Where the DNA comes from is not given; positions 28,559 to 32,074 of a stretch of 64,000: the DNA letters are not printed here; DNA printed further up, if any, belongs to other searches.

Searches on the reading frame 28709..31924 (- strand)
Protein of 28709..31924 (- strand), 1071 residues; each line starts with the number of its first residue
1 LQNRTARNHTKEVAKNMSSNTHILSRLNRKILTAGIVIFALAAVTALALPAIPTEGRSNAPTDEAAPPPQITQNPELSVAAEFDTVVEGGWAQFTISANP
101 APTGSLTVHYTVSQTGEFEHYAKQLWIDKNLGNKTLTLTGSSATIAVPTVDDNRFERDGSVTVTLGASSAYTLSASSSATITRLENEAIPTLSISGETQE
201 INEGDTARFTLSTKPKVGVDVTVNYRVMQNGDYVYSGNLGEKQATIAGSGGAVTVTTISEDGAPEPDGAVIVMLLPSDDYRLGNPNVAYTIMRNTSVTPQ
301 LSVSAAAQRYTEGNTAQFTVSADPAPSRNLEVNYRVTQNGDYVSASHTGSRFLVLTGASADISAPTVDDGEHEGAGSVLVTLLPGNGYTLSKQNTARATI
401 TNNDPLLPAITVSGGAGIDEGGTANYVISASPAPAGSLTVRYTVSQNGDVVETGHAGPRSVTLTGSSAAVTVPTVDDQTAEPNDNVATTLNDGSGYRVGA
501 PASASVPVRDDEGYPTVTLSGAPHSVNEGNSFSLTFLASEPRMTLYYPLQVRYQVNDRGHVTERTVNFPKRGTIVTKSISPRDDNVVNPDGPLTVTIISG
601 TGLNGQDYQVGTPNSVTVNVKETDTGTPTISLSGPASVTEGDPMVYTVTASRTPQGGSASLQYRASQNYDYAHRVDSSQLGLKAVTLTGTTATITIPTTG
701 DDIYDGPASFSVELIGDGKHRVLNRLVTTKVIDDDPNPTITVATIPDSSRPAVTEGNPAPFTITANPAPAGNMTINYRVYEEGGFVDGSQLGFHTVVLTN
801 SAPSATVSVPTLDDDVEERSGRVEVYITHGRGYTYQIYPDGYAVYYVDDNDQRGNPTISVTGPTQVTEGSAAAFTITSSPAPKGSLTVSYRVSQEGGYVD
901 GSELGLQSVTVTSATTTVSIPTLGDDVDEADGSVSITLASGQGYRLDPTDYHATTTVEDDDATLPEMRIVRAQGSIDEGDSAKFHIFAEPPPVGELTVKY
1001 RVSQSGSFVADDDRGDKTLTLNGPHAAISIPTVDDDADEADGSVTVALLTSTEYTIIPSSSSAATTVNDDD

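Call 43: search_protein_families(library=pfam, proteins=[window:28709-31924:-], max_evalue=0.001)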
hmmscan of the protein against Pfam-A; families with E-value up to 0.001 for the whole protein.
window:28709-31924:- (1071 aa): 1 family
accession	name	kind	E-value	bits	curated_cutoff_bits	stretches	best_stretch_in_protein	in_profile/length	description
PF03160.20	Calx-beta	-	1e-05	26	27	0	691-720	71-102/119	Calx-beta domain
